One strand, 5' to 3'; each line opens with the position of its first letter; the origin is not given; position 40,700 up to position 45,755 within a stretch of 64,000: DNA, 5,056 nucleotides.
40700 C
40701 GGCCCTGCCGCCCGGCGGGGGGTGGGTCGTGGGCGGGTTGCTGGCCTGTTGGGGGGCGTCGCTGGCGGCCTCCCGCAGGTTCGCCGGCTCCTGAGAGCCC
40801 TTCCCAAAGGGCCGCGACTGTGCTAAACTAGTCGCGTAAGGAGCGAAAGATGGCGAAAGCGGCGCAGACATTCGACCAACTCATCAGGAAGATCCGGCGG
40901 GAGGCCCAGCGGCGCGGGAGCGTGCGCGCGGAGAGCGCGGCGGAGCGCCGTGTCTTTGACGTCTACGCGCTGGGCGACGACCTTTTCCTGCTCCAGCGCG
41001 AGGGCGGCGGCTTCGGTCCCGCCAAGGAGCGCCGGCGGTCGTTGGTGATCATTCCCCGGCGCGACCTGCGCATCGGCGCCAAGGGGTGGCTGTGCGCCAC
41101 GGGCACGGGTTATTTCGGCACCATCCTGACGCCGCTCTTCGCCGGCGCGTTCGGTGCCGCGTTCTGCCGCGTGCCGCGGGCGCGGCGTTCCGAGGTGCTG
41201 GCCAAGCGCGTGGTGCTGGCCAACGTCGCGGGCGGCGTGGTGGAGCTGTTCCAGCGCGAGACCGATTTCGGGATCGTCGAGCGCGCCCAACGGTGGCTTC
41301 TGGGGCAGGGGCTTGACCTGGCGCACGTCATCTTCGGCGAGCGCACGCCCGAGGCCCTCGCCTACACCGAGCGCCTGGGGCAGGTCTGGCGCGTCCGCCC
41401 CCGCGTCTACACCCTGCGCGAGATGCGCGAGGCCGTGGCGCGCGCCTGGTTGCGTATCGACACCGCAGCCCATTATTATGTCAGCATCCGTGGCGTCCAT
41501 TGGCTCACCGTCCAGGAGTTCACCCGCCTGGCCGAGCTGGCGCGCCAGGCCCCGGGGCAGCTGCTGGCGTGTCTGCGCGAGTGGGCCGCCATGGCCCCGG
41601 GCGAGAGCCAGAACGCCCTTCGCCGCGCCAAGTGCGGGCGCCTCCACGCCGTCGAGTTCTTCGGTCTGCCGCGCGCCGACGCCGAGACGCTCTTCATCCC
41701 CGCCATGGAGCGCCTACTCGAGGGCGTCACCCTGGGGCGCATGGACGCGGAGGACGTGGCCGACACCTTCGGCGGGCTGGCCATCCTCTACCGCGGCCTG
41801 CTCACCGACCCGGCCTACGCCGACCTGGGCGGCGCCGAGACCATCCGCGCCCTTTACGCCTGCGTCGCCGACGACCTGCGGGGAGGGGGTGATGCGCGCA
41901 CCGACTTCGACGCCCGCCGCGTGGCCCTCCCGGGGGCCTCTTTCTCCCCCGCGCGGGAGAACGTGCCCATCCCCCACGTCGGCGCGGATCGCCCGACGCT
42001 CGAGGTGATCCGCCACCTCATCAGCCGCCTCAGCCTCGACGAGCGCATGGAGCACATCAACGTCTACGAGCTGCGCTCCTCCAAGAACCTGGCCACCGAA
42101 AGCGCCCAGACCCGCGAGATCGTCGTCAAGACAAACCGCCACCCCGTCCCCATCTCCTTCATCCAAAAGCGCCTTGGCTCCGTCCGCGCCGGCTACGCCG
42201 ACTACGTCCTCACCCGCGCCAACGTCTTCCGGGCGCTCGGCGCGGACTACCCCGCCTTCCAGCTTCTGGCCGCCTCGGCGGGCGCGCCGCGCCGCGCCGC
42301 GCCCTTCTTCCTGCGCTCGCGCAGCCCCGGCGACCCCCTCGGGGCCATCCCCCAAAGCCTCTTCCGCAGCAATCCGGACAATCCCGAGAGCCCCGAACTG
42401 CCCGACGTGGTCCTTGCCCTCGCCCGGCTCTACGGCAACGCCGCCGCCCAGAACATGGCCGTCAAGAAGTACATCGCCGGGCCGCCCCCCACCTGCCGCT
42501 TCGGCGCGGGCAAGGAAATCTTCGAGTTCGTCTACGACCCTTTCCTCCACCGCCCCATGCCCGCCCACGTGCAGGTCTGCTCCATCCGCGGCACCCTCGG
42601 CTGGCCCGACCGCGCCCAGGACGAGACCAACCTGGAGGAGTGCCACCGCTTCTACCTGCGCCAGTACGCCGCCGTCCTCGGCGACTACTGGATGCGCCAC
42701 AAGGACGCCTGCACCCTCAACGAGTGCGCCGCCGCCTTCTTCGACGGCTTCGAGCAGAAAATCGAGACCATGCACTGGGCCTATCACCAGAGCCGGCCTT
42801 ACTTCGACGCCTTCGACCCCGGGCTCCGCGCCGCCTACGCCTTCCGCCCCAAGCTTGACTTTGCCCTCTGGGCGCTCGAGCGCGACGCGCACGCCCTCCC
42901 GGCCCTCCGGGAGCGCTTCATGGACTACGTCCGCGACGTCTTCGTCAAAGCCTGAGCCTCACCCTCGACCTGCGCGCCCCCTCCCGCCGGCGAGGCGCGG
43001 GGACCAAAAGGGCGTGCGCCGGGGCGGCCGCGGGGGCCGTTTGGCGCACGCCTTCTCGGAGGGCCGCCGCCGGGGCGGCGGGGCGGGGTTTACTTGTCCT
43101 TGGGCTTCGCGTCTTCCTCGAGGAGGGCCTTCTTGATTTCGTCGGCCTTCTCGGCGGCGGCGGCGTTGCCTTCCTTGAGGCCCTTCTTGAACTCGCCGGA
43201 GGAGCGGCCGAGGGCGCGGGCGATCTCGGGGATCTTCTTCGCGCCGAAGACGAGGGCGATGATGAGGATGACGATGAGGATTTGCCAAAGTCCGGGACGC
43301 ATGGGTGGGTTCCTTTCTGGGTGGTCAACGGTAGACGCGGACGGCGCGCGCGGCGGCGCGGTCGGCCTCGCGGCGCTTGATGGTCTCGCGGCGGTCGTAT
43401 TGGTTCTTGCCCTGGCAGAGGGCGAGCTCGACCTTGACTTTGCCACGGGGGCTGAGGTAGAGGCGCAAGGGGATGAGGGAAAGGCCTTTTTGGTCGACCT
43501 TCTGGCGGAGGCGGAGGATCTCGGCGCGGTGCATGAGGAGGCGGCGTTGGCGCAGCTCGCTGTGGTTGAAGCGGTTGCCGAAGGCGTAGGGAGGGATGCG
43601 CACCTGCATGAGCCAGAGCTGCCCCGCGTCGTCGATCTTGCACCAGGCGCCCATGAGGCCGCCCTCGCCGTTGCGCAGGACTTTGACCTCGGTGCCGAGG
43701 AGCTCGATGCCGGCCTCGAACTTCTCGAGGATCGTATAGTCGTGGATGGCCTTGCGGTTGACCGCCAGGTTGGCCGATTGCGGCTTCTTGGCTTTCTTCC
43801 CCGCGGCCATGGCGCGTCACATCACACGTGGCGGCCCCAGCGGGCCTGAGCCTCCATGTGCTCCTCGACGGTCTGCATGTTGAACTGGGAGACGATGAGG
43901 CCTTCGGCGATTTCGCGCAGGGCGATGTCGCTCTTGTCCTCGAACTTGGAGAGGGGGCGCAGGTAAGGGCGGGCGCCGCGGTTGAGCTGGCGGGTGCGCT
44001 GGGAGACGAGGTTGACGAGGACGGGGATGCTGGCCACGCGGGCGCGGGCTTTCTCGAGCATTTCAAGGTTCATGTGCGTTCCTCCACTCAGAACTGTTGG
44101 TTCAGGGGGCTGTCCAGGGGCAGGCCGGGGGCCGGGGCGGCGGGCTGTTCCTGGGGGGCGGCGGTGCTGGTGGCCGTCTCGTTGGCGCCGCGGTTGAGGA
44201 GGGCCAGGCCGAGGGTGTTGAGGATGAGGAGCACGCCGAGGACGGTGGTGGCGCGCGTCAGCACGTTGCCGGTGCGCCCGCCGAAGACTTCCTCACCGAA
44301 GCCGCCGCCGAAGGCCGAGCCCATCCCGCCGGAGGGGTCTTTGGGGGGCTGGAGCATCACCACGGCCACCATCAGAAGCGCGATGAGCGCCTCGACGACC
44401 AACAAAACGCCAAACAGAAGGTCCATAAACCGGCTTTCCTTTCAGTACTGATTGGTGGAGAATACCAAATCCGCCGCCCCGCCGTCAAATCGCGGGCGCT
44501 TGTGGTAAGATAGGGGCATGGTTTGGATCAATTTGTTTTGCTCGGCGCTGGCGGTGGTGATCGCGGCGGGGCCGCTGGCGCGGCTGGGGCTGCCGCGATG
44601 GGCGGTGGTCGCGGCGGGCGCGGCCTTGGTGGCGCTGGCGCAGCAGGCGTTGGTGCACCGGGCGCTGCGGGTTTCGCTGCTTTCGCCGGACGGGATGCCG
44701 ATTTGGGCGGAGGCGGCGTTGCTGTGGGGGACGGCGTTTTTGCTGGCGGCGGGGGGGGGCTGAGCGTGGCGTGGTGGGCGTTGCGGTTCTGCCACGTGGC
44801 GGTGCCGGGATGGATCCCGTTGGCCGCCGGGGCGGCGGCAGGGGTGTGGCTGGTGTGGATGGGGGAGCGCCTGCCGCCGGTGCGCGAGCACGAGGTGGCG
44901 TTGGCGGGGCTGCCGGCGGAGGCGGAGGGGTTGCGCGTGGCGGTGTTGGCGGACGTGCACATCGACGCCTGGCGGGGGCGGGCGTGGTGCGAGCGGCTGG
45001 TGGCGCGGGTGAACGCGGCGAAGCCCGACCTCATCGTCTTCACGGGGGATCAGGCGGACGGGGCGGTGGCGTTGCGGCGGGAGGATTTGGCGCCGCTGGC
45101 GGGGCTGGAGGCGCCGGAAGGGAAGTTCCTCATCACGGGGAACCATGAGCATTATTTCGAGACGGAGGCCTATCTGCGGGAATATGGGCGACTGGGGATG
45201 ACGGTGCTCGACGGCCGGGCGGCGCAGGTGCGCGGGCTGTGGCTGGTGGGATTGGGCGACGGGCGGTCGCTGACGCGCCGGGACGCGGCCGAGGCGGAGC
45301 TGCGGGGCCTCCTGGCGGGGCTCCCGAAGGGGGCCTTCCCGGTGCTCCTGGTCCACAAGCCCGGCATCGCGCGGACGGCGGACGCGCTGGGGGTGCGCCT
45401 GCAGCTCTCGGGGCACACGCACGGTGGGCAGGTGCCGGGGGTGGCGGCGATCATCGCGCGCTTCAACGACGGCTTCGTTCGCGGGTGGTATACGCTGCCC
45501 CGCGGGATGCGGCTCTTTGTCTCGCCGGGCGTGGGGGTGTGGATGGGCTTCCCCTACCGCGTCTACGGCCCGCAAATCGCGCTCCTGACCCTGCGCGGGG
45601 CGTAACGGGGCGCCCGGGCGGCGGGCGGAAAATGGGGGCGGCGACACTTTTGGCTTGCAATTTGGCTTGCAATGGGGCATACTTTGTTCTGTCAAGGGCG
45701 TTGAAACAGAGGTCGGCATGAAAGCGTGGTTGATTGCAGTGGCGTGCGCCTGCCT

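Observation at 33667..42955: Tight six-gene cluster built around a 1008-aa Ser/Thr kinase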

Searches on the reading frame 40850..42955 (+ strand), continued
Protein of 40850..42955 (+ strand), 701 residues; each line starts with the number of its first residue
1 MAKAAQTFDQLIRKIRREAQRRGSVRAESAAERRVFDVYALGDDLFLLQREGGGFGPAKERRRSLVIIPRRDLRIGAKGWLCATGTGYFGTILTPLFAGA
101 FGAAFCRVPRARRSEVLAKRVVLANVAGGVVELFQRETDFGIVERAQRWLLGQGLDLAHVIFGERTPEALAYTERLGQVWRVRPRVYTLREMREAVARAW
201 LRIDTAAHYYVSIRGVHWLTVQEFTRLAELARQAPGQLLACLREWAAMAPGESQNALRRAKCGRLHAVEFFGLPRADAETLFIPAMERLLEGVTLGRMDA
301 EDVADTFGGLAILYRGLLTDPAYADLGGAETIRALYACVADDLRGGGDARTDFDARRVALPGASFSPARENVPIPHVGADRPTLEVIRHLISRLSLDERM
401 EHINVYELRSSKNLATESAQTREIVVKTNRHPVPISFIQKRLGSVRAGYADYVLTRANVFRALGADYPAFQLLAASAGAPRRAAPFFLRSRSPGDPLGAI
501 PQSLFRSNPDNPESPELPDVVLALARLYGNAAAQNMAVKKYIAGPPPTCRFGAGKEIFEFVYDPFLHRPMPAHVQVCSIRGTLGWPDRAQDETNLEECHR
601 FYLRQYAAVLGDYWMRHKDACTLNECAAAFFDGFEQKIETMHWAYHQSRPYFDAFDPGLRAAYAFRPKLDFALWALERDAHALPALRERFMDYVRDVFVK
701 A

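Call 78: search_protein_families(library=pfam, proteins=[P0317, P0320, P0334, P0341, P0343, P0372, P0347, P0364, P0328, P0339], max_evalue=0.01)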
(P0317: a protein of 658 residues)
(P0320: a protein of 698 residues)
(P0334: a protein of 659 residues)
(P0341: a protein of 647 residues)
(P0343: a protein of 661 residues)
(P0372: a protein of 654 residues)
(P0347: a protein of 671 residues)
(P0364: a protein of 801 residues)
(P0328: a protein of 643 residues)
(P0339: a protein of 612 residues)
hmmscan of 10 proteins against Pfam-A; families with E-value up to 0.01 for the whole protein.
P0317 (658 aa): 0 families

P0320 (698 aa): 0 families

P0334 (659 aa): 0 families

P0341 (647 aa): 0 families

P0343 (661 aa): 0 families

P0372 (654 aa): 0 families

P0347 (671 aa): 0 families

P0364 (801 aa): 0 families

P0328 (643 aa): 0 families

P0339 (612 aa): 0 families

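Call 85: fold_search(model_id=the predicted structure, library=pdb)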
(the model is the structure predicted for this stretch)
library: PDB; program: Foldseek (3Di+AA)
matches with E <= 10: 1595; with E <= 0.001: 0
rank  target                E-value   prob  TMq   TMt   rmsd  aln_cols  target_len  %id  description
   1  8gmd_A                1.5e-03  0.99  0.18  0.37  17.1       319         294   12  CRYSTAL STRUCTURE OF AP2 ASSOCIATED KINASE 1 COMPLEXED WITH (5P)-3-({(8R)-5-[(4-aminopiperidin-1-yl)methyl]pyrrolo[2,1 (released 2023-07-12)
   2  8gmc_A                2.3e-03  0.99  0.18  0.36  17.2       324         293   10  CRYSTAL STRUCTURE OF AP2 ASSOCIATED KINASE 1 COMPLEXED WITH 5-[(4-aminopiperidin-1-yl)methyl]-N-{3-[5-(propan-2-yl)-1, (released 2023-07-12)
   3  4wh2                  2.9e-03  0.94  0.15  0.25  15.8       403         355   11  N-acetylhexosamine 1-kinase in complex with ADP (released 2015-02-18)
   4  4wh1                  3.1e-03  0.96  0.16  0.27  17.1       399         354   10  N-Acetylhexosamine 1-kinase (ligand free) (released 2015-02-11)
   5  8gmd_B                3.9e-03  0.98  0.18  0.35  17.0       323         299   10  CRYSTAL STRUCTURE OF AP2 ASSOCIATED KINASE 1 COMPLEXED WITH (5P)-3-({(8R)-5-[(4-aminopiperidin-1-yl)methyl]pyrrolo[2,1 (released 2023-07-12)
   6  4wh3                  4.3e-03  0.85  0.14  0.24  16.3       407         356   11  N-acetylhexosamine 1-kinase in complex with ATP (released 2015-02-18)
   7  4btj_B                5.2e-03  0.93  0.16  0.32  14.0       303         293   12  TTBK1 in complex with ATP (released 2013-09-25)
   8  6s1f_A                5.2e-03  0.92  0.16  0.31  14.7       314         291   13  Structure of the kinase domain of human RIPK2 in complex with the inhibitor CSLP3 (released 2019-10-16)
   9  5y80_A                5.5e-03  0.93  0.17  0.32  18.1       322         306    9  Complex structure of cyclin G-associated kinase with gefitinib (released 2018-08-29)
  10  7rj6_A                5.5e-03  0.92  0.16  0.31  17.1       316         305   11  CRYSTAL STRUCTURE OF AP2 ASSOCIATED KINASE 1 ISOFORM 1 COMPLEXED WITH LIGAND (2R)-2-AMINO-N-[3-(DIFLUOROM ETHOXY)-4-(1 (released 2022-02-23)
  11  7jxy_B                5.5e-03  0.90  0.15  0.30  13.6       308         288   12  Structure of TTBK1 kinase domain in complex with Compound 18 (released 2021-05-19)
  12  4btj_A                5.8e-03  0.87  0.15  0.30  14.8       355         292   11  TTBK1 in complex with ATP (released 2013-09-25)
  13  5ng0_A                6.1e-03  0.92  0.15  0.31  13.5       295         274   12  Structure of RIP2K(L294F) with bound AMPPCP (released 2017-06-07)
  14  7jxx                  6.4e-03  0.87  0.15  0.30  15.3       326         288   12  Structure of TTBK1 kinase domain in complex with Compound 3 (released 2021-05-19)
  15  6i3u                  7.0e-03  0.87  0.20  0.24  27.3       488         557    8  Optimization of potent and selective ATM inhibitors suitable for a proof-of-concept study in Huntington's disease models (released 2019-03-20)
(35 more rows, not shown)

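Call 96: search_protein_families(library=padloc, proteins=[window:40850-42955:+], max_evalue=0.001)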
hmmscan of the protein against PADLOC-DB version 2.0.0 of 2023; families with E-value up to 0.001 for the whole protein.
window:40850-42955:+ (701 aa): 0 families

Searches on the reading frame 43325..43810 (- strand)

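Call 32: search_protein_families(library=pfam, proteins=[window:43325-43810:-], max_evalue=0.001)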
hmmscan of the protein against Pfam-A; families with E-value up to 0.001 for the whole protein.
window:43325-43810:- (161 aa): 1 family
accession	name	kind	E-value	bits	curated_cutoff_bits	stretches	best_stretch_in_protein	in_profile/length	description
PF01668.23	SmpB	-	9.9e-52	175.1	27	1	16-158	2-142/143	SmpB protein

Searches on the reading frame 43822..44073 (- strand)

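Call 32: search_protein_families(library=pfam, proteins=[window:43822-44073:-], max_evalue=0.001)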
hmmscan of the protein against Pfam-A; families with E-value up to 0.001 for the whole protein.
window:43822-44073:- (83 aa): 1 family
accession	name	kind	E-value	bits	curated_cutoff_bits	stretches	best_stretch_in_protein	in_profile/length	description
PF01192.27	RNA_pol_Rpb6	-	1.3e-07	32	26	1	19-60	12-51/53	RNA polymerase Rpb6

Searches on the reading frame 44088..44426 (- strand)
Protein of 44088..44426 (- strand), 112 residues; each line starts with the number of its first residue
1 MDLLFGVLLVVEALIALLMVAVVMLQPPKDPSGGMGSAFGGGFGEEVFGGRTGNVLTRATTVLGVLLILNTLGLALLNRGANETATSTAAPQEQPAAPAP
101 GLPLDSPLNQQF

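Call 32: search_protein_families(library=pfam, proteins=[window:44088-44426:-], max_evalue=0.001)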
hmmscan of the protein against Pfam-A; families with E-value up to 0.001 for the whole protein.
window:44088-44426:- (112 aa): 1 family
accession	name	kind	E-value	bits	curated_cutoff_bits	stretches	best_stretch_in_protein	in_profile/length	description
PF03840.19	SecG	-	4e-17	62.5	29.2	1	7-76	1-69/70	Preprotein translocase SecG subunit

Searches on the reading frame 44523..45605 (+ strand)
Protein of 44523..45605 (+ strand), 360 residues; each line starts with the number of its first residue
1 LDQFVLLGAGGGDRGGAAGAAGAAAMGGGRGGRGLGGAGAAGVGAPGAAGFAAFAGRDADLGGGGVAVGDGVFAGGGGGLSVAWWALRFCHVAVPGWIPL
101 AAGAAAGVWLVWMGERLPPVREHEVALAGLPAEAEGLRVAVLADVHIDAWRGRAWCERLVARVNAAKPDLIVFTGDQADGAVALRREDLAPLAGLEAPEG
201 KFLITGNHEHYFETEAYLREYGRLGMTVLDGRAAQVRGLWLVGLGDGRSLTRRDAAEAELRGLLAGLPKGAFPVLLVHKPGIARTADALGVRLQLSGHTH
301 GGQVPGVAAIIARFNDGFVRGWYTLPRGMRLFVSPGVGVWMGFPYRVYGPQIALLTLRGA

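Call 32: search_protein_families(library=pfam, proteins=[window:44523-45605:+], max_evalue=0.001)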
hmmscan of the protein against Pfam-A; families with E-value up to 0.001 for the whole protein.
window:44523-45605:+ (360 aa): 2 families
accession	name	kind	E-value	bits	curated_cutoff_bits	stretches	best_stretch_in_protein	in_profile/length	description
PF00149.33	Metallophos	-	3.8e-10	40.9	21.5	1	137-301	1-190/191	Calcineurin-like phosphoesterase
PF12850.12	Metallophos_2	-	0.00038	20.9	27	1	138-302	2-119/154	Calcineurin-like phosphoesterase superfamily domain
